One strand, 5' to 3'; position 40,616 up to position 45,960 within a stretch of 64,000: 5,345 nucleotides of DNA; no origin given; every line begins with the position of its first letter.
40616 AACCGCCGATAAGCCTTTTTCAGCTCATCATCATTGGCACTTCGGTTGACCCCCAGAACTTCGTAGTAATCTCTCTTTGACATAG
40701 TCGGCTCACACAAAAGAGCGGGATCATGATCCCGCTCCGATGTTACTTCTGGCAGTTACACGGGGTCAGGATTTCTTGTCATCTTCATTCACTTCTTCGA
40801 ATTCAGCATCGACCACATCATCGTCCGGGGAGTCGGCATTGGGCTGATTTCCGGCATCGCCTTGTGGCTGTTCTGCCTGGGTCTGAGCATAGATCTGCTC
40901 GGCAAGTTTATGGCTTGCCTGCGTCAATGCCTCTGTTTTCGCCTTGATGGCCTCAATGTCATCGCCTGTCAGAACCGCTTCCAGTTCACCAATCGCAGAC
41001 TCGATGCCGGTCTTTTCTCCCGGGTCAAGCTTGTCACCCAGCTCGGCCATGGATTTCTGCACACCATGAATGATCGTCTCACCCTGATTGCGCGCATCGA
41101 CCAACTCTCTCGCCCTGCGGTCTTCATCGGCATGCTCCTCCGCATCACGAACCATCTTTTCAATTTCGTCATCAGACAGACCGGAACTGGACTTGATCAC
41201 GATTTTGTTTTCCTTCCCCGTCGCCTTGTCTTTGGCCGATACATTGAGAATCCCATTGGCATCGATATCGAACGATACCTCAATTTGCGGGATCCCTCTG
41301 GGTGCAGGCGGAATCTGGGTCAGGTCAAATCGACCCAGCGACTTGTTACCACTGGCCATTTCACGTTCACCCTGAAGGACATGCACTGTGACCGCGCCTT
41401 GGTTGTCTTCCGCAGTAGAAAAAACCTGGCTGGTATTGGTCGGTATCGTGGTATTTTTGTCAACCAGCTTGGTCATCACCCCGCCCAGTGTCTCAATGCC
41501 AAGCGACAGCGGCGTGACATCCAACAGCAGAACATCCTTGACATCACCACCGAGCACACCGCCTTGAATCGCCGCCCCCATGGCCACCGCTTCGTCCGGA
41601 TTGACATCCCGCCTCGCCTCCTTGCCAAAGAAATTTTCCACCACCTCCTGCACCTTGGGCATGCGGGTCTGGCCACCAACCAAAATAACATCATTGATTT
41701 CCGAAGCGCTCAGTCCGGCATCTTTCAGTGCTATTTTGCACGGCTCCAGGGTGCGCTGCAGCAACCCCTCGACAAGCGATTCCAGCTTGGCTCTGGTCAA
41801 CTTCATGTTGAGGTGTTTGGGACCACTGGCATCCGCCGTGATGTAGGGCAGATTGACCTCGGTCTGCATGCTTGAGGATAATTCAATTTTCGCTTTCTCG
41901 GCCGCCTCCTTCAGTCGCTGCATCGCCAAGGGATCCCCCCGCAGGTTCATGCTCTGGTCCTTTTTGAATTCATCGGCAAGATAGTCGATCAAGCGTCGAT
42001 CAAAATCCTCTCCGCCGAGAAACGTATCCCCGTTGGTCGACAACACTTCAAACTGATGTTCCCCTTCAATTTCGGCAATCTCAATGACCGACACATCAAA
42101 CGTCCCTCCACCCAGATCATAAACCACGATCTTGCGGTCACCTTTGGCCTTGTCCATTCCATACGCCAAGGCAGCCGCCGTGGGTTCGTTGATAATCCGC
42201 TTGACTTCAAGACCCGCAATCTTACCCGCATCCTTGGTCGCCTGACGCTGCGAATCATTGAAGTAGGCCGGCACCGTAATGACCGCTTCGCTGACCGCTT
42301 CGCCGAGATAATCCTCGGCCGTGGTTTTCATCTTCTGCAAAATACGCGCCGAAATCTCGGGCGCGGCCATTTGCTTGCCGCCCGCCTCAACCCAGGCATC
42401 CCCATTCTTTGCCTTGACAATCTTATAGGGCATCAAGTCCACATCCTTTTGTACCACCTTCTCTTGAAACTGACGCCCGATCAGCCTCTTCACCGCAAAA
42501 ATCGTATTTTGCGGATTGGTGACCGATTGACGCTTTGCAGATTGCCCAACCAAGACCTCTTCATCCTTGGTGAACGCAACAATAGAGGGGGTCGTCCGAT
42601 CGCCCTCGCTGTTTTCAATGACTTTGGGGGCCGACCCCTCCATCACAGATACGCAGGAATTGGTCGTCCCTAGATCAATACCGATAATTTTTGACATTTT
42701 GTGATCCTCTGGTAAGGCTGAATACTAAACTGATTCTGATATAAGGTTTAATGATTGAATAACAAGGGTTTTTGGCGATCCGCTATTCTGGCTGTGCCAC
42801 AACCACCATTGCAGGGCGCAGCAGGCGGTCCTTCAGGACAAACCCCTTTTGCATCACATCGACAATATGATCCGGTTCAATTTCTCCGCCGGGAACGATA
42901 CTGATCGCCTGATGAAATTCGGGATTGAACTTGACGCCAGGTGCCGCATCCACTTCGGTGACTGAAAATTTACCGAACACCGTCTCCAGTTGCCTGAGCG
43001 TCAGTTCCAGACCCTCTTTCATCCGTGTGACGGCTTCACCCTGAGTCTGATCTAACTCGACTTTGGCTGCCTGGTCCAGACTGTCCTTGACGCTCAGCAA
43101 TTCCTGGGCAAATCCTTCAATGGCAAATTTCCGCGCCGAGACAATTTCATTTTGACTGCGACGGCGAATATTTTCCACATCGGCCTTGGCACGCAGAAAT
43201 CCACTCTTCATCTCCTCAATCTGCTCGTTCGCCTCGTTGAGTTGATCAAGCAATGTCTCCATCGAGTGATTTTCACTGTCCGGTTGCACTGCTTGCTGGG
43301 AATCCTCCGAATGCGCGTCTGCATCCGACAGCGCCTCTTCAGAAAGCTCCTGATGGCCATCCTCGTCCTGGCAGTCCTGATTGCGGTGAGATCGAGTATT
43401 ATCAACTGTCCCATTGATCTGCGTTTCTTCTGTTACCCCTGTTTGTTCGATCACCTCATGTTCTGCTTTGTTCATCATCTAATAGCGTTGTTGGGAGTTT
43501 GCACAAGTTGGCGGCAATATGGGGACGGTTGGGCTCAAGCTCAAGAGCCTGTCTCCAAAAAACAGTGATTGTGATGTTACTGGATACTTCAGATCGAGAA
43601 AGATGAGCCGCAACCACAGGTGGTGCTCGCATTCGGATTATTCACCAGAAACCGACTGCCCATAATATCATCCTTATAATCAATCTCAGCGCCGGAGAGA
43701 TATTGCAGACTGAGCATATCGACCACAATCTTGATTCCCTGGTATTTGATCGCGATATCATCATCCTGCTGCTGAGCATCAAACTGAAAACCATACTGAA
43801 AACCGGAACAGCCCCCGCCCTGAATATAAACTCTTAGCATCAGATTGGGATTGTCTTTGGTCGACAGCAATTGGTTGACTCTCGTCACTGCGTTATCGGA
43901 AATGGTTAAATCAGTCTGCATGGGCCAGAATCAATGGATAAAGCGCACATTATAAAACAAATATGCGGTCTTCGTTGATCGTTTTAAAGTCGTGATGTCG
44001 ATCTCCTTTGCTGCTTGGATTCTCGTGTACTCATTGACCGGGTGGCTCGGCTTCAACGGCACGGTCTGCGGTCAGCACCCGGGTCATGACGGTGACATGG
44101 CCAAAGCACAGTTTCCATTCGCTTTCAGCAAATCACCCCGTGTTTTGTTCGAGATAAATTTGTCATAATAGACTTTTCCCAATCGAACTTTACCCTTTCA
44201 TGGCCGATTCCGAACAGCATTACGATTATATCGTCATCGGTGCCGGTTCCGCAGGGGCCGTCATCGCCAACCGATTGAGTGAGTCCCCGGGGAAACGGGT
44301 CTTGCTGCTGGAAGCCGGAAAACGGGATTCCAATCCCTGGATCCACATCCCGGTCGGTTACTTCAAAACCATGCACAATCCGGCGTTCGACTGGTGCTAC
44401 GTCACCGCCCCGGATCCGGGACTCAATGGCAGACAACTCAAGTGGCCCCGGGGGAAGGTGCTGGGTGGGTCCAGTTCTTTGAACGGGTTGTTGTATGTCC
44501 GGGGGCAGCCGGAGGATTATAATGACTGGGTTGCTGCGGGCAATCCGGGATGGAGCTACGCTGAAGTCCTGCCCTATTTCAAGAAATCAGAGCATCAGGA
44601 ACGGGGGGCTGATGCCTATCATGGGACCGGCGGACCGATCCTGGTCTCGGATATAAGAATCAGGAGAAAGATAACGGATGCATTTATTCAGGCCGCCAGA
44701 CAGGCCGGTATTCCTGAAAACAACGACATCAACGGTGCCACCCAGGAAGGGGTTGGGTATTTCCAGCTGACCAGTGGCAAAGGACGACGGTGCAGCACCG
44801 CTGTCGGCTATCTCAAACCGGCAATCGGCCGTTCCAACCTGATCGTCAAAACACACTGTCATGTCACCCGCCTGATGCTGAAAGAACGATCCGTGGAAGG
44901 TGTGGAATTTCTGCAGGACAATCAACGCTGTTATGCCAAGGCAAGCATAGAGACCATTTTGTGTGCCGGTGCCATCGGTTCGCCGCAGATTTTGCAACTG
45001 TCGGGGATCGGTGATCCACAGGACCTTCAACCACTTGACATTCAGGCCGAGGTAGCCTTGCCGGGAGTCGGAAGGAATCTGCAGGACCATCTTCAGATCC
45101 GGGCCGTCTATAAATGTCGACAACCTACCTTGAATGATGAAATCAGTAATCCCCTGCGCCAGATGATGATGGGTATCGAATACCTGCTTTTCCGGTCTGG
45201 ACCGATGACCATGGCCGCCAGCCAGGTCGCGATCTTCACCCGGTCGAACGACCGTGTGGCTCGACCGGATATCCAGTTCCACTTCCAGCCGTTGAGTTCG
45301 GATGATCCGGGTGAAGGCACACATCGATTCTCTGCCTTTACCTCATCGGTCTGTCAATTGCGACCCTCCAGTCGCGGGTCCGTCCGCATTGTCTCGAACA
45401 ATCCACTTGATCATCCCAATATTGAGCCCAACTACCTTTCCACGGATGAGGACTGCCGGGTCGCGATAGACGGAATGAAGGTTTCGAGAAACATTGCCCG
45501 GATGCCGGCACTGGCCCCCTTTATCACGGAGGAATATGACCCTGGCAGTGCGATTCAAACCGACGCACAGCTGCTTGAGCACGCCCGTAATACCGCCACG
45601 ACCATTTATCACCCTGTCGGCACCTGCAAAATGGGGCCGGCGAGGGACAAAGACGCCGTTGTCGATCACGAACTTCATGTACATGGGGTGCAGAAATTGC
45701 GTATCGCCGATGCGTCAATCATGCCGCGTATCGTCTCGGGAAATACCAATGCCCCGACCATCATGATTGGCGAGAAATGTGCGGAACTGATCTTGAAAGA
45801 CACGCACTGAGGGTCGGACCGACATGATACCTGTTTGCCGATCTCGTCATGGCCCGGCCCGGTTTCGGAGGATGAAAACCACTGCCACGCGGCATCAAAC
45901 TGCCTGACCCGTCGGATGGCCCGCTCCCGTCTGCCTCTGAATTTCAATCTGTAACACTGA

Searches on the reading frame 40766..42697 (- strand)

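Call 7: search_protein_families(library=pfam, proteins=[window:40766-42697:-])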
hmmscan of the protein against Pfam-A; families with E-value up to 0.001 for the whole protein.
window:40766-42697:- (643 aa): 4 families
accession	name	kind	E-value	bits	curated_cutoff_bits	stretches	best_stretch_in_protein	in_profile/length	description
PF00012.26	HSP70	-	1.1e-265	882.9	20.6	1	4-603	1-598/599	Hsp70 protein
PF06723.19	MreB_Mbl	-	2.2e-15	56.7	27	1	117-376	75-316/327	MreB/Mbl protein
PF14450.12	FtsA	-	0.00061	20.6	31.8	0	193-366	3-112/127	Cell division protein FtsA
PF01968.24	Hydantoinase_A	-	0.00087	19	22.9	1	130-218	21-109/291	Hydantoinase/oxoprolinase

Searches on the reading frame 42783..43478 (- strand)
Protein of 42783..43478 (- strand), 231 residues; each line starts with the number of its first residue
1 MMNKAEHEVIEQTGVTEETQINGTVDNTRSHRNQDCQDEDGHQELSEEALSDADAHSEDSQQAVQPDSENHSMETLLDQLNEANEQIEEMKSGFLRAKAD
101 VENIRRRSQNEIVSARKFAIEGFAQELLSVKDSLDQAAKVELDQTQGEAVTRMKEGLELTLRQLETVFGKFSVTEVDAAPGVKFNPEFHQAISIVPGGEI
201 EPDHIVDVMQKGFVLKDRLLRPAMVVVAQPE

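Call 7: search_protein_families(library=pfam, proteins=[window:42783-43478:-])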
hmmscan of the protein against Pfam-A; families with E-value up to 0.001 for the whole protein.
window:42783-43478:- (231 aa): 1 family
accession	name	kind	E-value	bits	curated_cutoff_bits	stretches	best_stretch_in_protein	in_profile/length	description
PF01025.24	GrpE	-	1.1e-47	162.3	25.8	1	67-229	7-165/165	GrpE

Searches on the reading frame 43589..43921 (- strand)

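Call 51: search_protein_families(library=ncbifam, proteins=[window:43589-43921:-], max_evalue=1e-8)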
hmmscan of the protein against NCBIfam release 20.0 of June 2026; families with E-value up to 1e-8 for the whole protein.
window:43589-43921:- (110 aa): 9 families
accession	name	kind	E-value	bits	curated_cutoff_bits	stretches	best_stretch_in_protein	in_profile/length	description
NF010147.0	PRK13623.1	equivalog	1.6e-50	170.1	117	1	2-110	7-115/115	iron-sulfur cluster insertion protein ErpA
TIGR00049.1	TIGR00049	subfamily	2.5e-38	130.5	58.8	1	5-109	1-105/106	iron-sulfur cluster assembly accessory protein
TIGR01997.1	sufA_proteo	equivalog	3.1e-24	85.2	136.2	1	5-109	3-106/107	Fe-S cluster assembly scaffold SufA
TIGR02011.1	IscA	equivalog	5e-24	84.6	150.6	1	5-109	1-104/105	iron-sulfur cluster assembly protein IscA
NF007049.0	PRK09502.1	equivalog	1.6e-23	82.9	181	1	5-109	3-106/107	iron-sulfur cluster assembly protein IscA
NF007050.0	PRK09504.1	equivalog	2.4e-18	66.3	161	1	4-110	17-122/122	Fe-S cluster assembly scaffold SufA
TIGR03341.1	YhgI_GntY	equivalog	6.8e-14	52.1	269.35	1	6-99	2-96/190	Fe-S biogenesis protein NfuA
NF008392.0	PRK11190.1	equivalog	1.3e-11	44.7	268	1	5-99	2-97/192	Fe-S biogenesis protein NfuA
NF038090.1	IscA_HesB_Se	subfamily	1.5e-11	44.4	85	1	5-106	2-101/101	IscA/HesB family protein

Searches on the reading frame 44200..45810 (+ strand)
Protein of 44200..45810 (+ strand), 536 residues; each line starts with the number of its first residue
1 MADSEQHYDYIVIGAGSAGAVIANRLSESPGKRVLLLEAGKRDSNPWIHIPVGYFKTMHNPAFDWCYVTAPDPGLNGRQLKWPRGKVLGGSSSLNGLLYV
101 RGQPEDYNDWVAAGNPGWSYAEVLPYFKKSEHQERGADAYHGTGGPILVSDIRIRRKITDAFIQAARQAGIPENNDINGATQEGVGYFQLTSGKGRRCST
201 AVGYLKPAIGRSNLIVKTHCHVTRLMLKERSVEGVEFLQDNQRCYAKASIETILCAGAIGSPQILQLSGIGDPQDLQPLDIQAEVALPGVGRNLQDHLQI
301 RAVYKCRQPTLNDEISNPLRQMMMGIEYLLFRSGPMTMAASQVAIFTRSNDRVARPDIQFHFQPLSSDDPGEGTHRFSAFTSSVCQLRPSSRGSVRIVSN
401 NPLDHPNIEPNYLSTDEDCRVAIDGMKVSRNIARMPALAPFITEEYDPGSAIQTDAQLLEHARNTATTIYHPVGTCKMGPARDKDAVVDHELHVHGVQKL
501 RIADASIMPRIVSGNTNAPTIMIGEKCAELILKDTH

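Call 7: search_protein_families(library=pfam, proteins=[window:44200-45810:+])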
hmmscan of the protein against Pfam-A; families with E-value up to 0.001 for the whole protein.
window:44200-45810:+ (536 aa): 4 families
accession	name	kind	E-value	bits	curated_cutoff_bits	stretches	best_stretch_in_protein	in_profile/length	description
PF00732.25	GMC_oxred_N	-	7.4e-48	163.7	23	1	8-298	1-217/218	GMC oxidoreductase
PF05199.19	GMC_oxred_C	-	2.9e-38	132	24.6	1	389-524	1-139/139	GMC oxidoreductase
PF01266.30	DAO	-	1.1e-05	25.6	27.9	1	9-41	1-32/353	FAD dependent oxidoreductase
PF13450.12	NAD_binding_8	-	0.00011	22.8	21.9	1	12-41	1-29/68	NAD(P)-binding Rossmann-like domain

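Call 51: search_protein_families(library=ncbifam, proteins=[window:44200-45810:+], max_evalue=1e-8)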
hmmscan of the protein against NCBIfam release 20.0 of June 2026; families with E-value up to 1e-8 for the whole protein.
window:44200-45810:+ (536 aa): 5 families
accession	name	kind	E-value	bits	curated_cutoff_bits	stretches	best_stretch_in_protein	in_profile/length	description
NF002550.0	PRK02106.1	subfamily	1.2e-190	634.8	605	1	5-534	3-536/563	choline dehydrogenase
TIGR01810.1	betA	equivalog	1.4e-164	548.7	732.1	1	9-532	1-527/532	choline dehydrogenase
TIGR03970.1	mycofact_MftG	equivalog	8.3e-94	315.2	387.45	1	9-531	2-486/487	mycofactocin dehydrogenase MftG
TIGR04542.1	GMC_mycofac_2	equivalog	1e-34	120.3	400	1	9-275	1-242/425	mycofactocin system GMC family oxidoreductase MftG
NF038210.1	GMC_mycofac_3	equivalog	2e-16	59.9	300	0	11-112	2-94/418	mycofactocin system GMC family oxidoreductase MftG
